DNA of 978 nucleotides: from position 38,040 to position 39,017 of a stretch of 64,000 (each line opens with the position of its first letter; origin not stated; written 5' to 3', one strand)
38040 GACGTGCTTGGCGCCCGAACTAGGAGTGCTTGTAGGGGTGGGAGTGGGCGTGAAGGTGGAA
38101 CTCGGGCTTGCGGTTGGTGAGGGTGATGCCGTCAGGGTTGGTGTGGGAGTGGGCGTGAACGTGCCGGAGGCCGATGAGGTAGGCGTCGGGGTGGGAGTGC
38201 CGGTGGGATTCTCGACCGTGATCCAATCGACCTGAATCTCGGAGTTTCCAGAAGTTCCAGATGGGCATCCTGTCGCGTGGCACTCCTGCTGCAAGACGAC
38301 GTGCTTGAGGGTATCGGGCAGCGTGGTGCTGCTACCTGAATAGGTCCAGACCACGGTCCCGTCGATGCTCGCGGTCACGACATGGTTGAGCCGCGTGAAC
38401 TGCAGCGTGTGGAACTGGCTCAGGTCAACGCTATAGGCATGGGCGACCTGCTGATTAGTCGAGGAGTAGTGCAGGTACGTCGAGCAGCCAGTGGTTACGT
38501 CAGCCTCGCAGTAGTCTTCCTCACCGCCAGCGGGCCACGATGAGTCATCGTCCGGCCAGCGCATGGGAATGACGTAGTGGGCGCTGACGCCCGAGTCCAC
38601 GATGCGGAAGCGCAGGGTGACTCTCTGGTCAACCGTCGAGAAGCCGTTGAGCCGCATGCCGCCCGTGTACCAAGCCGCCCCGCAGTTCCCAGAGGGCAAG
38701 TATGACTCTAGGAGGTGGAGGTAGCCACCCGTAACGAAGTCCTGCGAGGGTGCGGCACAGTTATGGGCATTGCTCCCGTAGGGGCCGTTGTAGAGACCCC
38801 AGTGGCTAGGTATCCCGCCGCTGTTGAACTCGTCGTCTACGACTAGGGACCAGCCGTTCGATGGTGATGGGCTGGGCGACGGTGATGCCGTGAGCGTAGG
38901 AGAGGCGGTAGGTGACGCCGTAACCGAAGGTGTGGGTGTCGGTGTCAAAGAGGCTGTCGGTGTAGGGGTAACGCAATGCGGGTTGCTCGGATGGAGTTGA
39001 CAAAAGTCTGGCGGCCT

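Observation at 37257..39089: Secreted bifunctional GH16-like glucanase + phospholipase-C/acid-phosphatase-family phosphoesterase beside the lysis genes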

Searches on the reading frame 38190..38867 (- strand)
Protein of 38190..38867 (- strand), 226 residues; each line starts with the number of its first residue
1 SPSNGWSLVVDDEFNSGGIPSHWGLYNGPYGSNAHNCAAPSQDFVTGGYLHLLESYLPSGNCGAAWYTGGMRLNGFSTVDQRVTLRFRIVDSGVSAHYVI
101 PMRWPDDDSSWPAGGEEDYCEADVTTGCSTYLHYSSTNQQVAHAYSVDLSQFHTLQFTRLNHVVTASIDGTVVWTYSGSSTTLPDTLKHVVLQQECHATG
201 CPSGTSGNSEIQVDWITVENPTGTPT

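Call 5: search_protein_families(library=pfam, proteins=[window:38199-38858:-], max_evalue=10)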
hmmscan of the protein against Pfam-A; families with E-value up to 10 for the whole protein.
seq(220 aa): 2 families
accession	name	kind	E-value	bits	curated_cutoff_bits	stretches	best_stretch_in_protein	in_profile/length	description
PF02210.31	Laminin_G_2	-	0.067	14.1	22.9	1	115-181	19-87/126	Laminin G domain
PF09461.15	PcF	-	1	10.2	25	0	115-140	2-22/45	Phytotoxin PcF protein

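Call 6: search_protein_families(library=ncbifam, proteins=[window:38199-38858:-], max_evalue=10)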
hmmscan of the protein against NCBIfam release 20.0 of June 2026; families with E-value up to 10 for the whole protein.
seq(220 aa): 0 families

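Call 11: search_solved_structures(query=A1, max_evalue=10, show_alignments=3)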
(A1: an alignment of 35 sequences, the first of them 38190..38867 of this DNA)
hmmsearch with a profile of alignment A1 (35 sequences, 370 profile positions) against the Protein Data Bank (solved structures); distinct sequences matched with E-value up to 10: 27.
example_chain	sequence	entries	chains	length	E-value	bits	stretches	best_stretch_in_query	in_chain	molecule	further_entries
8zvk_A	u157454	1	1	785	9.2e-07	32.3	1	86-148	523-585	AaBgIC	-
5nbo_A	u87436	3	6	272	0.0023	21.1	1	252-324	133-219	Glycosyl hydrolase family 16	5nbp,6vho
7kr6_AAA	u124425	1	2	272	0.016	18.3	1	252-324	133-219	Glycoside hydrolase family 16 protein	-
6t2s_AAA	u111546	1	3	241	0.022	17.8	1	253-325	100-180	Glycoside hydrolase family 16 protein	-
3qcw_A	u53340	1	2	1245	0.022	17.8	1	291-331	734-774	Neurexin-1-alpha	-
3r05_A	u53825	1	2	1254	0.026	17.6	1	291-331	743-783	Neurexin-1-alpha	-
3poy_A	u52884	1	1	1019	0.045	16.8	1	291-331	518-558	Neurexin-1-alpha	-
2jd4_A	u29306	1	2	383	0.054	16.6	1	297-332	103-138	LAMININ SUBUNIT ALPHA-1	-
2r16_A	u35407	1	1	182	0.087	15.9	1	291-331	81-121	Neurexin-1-alpha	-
6t2o_AAA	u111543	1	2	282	0.088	15.9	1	253-326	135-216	Glycosyl hydrolase family 16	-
4bq1_A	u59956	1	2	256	0.27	14.3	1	255-317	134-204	ENDO-1,3-BETA-GLUCANASE, FAMILY GH16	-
4l3a_A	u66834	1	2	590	0.35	13.9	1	40-168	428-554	Internalin K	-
6jh5_A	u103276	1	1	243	0.61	13.1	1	152-317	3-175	LamCAT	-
9m8m_H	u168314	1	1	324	0.65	13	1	94-157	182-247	Photosynthetic reaction center subunit H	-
6t2p_AAA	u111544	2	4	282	0.95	12.5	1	254-326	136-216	Glycosyl hydrolase family 16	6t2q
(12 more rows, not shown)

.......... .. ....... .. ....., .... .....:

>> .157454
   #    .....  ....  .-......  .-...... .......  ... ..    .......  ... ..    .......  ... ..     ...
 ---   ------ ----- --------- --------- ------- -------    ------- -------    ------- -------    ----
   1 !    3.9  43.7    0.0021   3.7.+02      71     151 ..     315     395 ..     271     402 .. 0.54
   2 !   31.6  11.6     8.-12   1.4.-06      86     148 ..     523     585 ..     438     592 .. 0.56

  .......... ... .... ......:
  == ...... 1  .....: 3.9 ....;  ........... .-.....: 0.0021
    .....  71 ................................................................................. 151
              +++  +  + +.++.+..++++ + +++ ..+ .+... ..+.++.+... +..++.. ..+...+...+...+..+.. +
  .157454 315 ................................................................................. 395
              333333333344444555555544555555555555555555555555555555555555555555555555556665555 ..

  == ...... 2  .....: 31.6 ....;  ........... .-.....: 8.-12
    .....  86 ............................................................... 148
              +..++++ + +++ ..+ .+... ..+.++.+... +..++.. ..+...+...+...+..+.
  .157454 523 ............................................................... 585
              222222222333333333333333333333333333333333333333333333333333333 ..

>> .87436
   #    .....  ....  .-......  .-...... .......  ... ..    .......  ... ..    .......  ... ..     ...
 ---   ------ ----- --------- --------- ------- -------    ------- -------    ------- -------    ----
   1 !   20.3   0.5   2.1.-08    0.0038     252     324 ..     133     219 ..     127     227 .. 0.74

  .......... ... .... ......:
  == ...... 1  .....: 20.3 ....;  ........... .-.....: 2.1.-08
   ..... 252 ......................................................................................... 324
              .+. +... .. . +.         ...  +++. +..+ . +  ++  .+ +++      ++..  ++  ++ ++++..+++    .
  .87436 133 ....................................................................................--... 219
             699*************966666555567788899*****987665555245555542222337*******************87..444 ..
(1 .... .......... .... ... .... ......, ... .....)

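Call 17: predict_structure(alignment_id=A1)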
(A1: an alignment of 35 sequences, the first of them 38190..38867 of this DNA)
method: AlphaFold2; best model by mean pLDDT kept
length: 226 residues; sequences in the alignment: 35
mean_pLDDT: 94.8   pTM: 0.90
mean pLDDT of the five models: 94.8, 93.9, 93.6, 93.3, 92.9
residues with pLDDT >= 90: 204; 70-90: 16; 50-70: 3; < 50: 3
segments of 3 or more residues with pLDDT < 50: none
pLDDT, mean of each block of 10 residues (from residue 1): 79 94 96 86 97 97 96 98 98 95 97 97 96 98 98 98 98 98 98 92 95 98 70
secondary structure, 60 per line:
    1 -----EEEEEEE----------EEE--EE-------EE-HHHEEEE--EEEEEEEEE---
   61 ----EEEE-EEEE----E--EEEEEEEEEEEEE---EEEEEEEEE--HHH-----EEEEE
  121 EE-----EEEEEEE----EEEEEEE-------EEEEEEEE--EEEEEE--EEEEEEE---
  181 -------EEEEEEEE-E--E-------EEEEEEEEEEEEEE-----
elements in order: E6-12 E23-25 E43-46 E49-57 E65-68 E70-73 E81-93 E97-105 E116-122 E128-134 E139-145 E153-160 E163-168 E171-177 E188-195 E208-221

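Call 20: fold_search(model_id=the predicted structure, library=pdb)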
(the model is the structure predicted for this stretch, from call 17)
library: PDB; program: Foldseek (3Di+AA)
matches with E <= 10: 1713; with E <= 0.001: 429
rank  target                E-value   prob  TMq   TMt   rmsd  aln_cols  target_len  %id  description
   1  4dfs_A                4.5e-14  1.00  0.78  0.71   3.4       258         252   20  Structure of the catalytic domain of an endo-1,3-beta-glucanase (laminarinase) from Thermotoga petrophila RKU-1 (released 2012-03-14)
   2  3azx_A                7.6e-14  1.00  0.77  0.70   3.4       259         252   20  Crystal structure of the laminarinase catalytic domain from Thermotoga maritima MSB8 (released 2011-11-23)
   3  4crq_A                2.0e-13  1.00  0.76  0.75   3.6       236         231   18  Crystal structure of the catalytic domain of the modular laminarinase ZgLamC mutant E142S (released 2015-01-14)
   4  6xof                  2.2e-13  1.00  0.78  0.68   3.5       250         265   20  Crystal structure of SCLam, a non-specific endo-beta-1,3(4)-glucanase from family GH16 (released 2021-02-10)
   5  6jhj                  2.4e-13  1.00  0.79  0.77   3.2       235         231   19  Structure of Marine bacterial laminarinase mutant-E135A (released 2019-04-03)
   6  6xqh_A                2.9e-13  1.00  0.79  0.70   3.4       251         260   21  Crystal structure of SCLam E144S mutant, a non-specific endo-beta-1,3(4)-glucanase from family GH16, co-crystallized w (released 2021-02-10)
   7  6jh5                  4.4e-13  1.00  0.79  0.77   3.2       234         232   20  Structure of Marine bacterial laminarinase (released 2019-04-03)
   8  6xqm_A                4.4e-13  1.00  0.77  0.67   4.1       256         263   21  Crystal structure of SCLam E144S mutant, a non-specific endo-beta-1,3(4)-glucanase from family GH16, co-crystallized w (released 2021-02-10)
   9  6xqg_A                5.4e-13  1.00  0.80  0.73   3.4       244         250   23  Crystal structure of SCLam E144S mutant, a non-specific endo-beta-1,3(4)-glucanase from family GH16, co-crystallized w (released 2021-02-10)
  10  6xqf_A                7.7e-13  1.00  0.79  0.70   3.6       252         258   22  Crystal structure of SCLam E144S mutant, a non-specific endo-beta-1,3(4)-glucanase from family GH16, co-crystallized w (released 2021-02-10)
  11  8va4                  1.4e-12  1.00  0.80  0.74   3.0       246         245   19  Crystal structure of CapGH16_3 enzyme retrieved from capybara gut metagenome (released 2024-10-23)
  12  7wwc_A                1.5e-12  1.00  0.77  0.39   4.0       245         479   19  Crystal structure of beta-1,3(4)-glucanase with Laminaritriose (released 2023-02-15)
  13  7ww4                  1.7e-12  1.00  0.79  0.40   3.4       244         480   18  Crystal structure of multidomain beta-1,3(4)-glucanase (released 2023-02-15)
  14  6t2n_AAA              1.7e-12  1.00  0.76  0.63   4.6       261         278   16  Prominent members of the human gut microbiota express endo-acting O-glycanases to initiate mucin breakdown (released 2020-07-08)
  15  3azy_A                1.8e-12  1.00  0.77  0.70   3.6       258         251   20  Crystal structure of the laminarinase catalytic domain from Thermotoga maritima MSB8 (released 2011-11-23)
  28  5nbo_A                6.7e-12  1.00  0.75  0.72   3.6       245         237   19  Bacteroides ovatus mixed linkage glucan PUL (MLGUL) GH16 (released 2017-10-25)
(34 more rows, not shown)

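Call 27: find_related_loci(query=A1, collection=genome_contigs, flank=5000)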
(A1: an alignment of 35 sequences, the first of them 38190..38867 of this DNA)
Query A1 (226 aa) in genome_contigs; peptide patterns used: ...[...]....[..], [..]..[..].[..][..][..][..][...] (x = any residue, [..] = any of these).
66 stretches matched a pattern; 36 encode a relative of the query (tblastn E <= 1e-3); 31 distinct loci.
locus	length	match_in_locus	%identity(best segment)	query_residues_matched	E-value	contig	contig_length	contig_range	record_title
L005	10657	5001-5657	68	5-222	7e-105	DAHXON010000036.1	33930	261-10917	MAG TPA_asm: Chloroflexi bacterium isolate clean318 NODE_36_length_33930_cov_4.609813, whole genome shotgun sequence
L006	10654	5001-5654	67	4-220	1e-102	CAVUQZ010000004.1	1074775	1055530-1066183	MAG: uncultured Chloroflexia bacterium isolate MFD01299.bin.2.22 genome assembly, contig: contig_22, whole genome shotgu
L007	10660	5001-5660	66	5-221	5e-101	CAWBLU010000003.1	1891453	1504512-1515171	MAG: uncultured Chloroflexia bacterium isolate MFD02416.bin.1.291 genome assembly, contig: contig_2514, whole genome sho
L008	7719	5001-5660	66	5-221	3e-100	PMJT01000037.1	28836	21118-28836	MAG: Chloroflexi bacterium isolate fen_1046 73.20120600_E2D.42_contig_19157, whole genome shotgun sequence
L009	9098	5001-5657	64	6-222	1e-98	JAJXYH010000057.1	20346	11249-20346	MAG: bacterium isolate BP6.bin75 NODE_3766_length_20346_cov_1.825362, whole genome shotgun sequence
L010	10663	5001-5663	63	3-221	2e-96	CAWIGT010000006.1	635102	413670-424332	MAG: uncultured Chloroflexia bacterium isolate MFD05502.bin.2.33 genome assembly, contig: contig_4546, whole genome shot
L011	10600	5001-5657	64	6-221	2e-96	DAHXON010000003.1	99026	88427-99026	MAG TPA_asm: Chloroflexi bacterium isolate clean318 NODE_3_length_99026_cov_4.478944, whole genome shotgun sequence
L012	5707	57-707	65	3-221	9e-96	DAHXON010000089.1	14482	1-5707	MAG TPA_asm: Chloroflexi bacterium isolate clean318 NODE_89_length_14482_cov_4.783964, whole genome shotgun sequence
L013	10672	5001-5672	59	3-225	5e-93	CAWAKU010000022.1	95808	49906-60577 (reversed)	MAG: uncultured Chloroflexia bacterium isolate MFD02134.bin.1.198 genome assembly, contig: contig_93472, whole genome sh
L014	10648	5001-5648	61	6-221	2e-91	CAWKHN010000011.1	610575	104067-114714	MAG: uncultured Chloroflexia bacterium isolate MFD02416.bin.1.50 genome assembly, contig: contig_1588, whole genome shot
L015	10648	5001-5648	58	6-221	3e-90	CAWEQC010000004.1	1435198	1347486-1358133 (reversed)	MAG: uncultured Chloroflexia bacterium isolate MFD09212.bin.2.193 genome assembly, contig: contig_7575, whole genome sho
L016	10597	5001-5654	65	5-220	2e-89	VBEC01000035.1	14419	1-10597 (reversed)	MAG: Chloroflexi bacterium isolate CF_16 14_1009_16_30cm_scaffold_7581, whole genome shotgun sequence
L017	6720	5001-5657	57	4-221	3e-89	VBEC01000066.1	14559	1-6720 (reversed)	MAG: Chloroflexi bacterium isolate CF_16 14_1009_16_30cm_scaffold_8566, whole genome shotgun sequence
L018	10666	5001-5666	57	3-223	1e-86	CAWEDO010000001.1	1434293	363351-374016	MAG: uncultured Chloroflexia bacterium isolate MFD04944.bin.1.320 genome assembly, contig: contig_30070, whole genome sh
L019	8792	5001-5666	57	3-221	1e-85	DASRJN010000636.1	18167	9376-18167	MAG TPA_asm: Acidimicrobiales bacterium isolate SMAG_U10137 k141_1612066, whole genome shotgun sequence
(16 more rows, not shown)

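Call 34: find_related_loci(query=A1, collection=viral_contigs, flank=10000)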
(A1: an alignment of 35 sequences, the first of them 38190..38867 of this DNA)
Query A1 (226 aa) in viral_contigs; peptide patterns used: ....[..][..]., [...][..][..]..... (x = any residue, [..] = any of these).
123 stretches matched a pattern, but none encodes a relative of the query by tblastn (E <= 1e-3).

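Call 76: search_protein_representatives(protein=window:38190-38867:-)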
Query: 226 residues. Proteins with E-value up to 0.001 (for the whole library): 559; up to 1e-10: 141; up to 1e-30: 71. The best 150 are listed.
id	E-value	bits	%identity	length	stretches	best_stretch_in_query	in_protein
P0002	5.6e-120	415.7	78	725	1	4-225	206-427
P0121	1.4e-96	339.1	68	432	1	2-220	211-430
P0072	9.7e-93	326.5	66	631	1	4-221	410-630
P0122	6.0e-90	317.4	61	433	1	5-222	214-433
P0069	3.5e-88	311.6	62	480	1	2-221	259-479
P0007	1.1e-86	306.7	70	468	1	38-225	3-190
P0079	2.8e-85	302.1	62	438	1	4-221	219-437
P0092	1.9e-83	296.1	59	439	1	4-220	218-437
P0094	3.9e-82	291.8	63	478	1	3-222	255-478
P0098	9.4e-81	287.3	60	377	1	3-222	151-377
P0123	1.5e-80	286.6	58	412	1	4-222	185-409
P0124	6.5e-80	284.5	60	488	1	2-221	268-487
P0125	4.4e-79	281.8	57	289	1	4-220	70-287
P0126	4.3e-74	265.5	56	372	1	1-222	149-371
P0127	4.1e-73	262.3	56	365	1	5-220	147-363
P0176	2.8e-36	141.7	37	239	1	5-218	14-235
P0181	5.5e-33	130.9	40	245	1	4-219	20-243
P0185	2.5e-30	122.2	39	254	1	5-221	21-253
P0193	2.0e-27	112.7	32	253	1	5-223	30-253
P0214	3.0e-19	85.9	34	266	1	4-221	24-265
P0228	6.0e-13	65.3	32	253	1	5-218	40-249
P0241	1.2e-11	61.1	32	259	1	4-216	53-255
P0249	5.3e-11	58.9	31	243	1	3-178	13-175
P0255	2.0e-10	57.1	31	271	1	4-218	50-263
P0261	3.6e-10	56.2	28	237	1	12-218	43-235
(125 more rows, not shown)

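Call 78: search_protein_families(library=pfam, alignment_id=A3, max_evalue=0.001)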
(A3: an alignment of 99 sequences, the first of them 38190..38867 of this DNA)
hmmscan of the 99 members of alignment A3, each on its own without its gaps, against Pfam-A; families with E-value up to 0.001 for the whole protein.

A. member 1, window:38190-38867:- (226 aa): 0 families

B. families by the number of members that match (of 99 scanned): 24 families
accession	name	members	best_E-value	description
PF00722.28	Glyco_hydro_16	24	3.9e-19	Glycosyl hydrolases family 16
PF06439.18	3keto-disac_hyd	13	2e-07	3-keto-disaccharide hydrolase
PF24517.2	CBM96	6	3.7e-41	Carbohydrate-binding module family 96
PF18911.6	PKD_4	6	1.7e-38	PKD domain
PF00801.26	PKD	6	3.4e-32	PKD domain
PF13385.13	Laminin_G_3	5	8.7e-08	Concanavalin A-like lectin/glucanases superfamily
PF17957.7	Big_7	3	2.5e-12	Bacterial Ig domain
PF17996.7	CE2_N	3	9.2e-08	Carbohydrate esterase 2 N-terminal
PF19077.6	Big_13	3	8.8e-07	Bacterial Ig-like domain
PF16841.11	CBM60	2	3.3e-31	Ca-dependent carbohydrate-binding module xylan-binding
PF23197.1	IG_AIR9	2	1.4e-16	AIR9 A9 domain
PF00041.27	fn3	2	5.4e-09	Fibronectin type III domain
PF18981.6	InlK_D3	2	5.7e-08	Internalin K domain (D3/D4)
PF00754.31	F5_F8_type_C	1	6.3e-48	F5/8 type C domain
PF04122.17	CW_binding_2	1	2.1e-47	Cell wall binding domain 2 (CWB2)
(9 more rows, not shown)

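Call 79: search_protein_families(library=pfam, proteins=[P0228, P0241, P0249, P0255, P0261, P0214, P0193, P0185, P0181, P0176], max_evalue=0.01)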
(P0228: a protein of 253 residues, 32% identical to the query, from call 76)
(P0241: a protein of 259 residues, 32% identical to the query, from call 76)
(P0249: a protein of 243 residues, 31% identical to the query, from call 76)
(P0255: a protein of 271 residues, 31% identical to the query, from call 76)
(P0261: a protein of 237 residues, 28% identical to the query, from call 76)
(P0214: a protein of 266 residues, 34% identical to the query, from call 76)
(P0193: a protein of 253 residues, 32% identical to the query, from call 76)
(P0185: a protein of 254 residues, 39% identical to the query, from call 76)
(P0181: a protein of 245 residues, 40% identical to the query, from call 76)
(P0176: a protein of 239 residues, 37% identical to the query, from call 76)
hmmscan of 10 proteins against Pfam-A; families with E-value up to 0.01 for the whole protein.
P0228 (253 aa): 1 family
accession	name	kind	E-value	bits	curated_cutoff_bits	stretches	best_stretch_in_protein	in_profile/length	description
PF00722.28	Glyco_hydro_16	-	7.5e-11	42.2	22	1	72-247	8-174/175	Glycosyl hydrolases family 16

P0241 (259 aa): 2 families
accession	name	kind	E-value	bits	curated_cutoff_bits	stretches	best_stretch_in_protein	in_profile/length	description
PF00722.28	Glyco_hydro_16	-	8.1e-12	45.4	22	1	88-255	11-174/175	Glycosyl hydrolases family 16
PF06439.18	3keto-disac_hyd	-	0.00074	20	26.8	1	62-238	6-175/187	3-keto-disaccharide hydrolase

P0249 (243 aa): 4 families
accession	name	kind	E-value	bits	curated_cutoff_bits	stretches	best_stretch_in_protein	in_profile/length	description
PF00722.28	Glyco_hydro_16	-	8.7e-09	35.5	22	1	50-179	12-140/175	Glycosyl hydrolases family 16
PF06439.18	3keto-disac_hyd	-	2.3e-06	28.3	26.8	1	24-179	6-156/187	3-keto-disaccharide hydrolase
PF13385.13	Laminin_G_3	-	0.0017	19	27.6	1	122-179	52-110/151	Concanavalin A-like lectin/glucanases superfamily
PF02210.31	Laminin_G_2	-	0.0045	17.9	22.9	1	122-181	26-86/126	Laminin G domain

P0255 (271 aa): 2 families
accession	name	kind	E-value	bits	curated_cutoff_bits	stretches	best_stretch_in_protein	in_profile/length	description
PF00722.28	Glyco_hydro_16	-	3.2e-08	33.7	22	1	116-227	36-147/175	Glycosyl hydrolases family 16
PF06439.18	3keto-disac_hyd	-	0.0028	18.2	26.8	1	167-238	98-176/187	3-keto-disaccharide hydrolase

P0261 (237 aa): 2 families
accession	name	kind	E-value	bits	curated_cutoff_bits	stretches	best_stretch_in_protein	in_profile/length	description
PF00722.28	Glyco_hydro_16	-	7.3e-17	61.8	22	1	69-233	13-174/175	Glycosyl hydrolases family 16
PF06439.18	3keto-disac_hyd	-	2.8e-05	24.7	26.8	1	45-201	8-156/187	3-keto-disaccharide hydrolase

P0214 (266 aa): 0 families

P0193 (253 aa): 0 families

P0185 (254 aa): 0 families

P0181 (245 aa): 0 families

P0176 (239 aa): 0 families
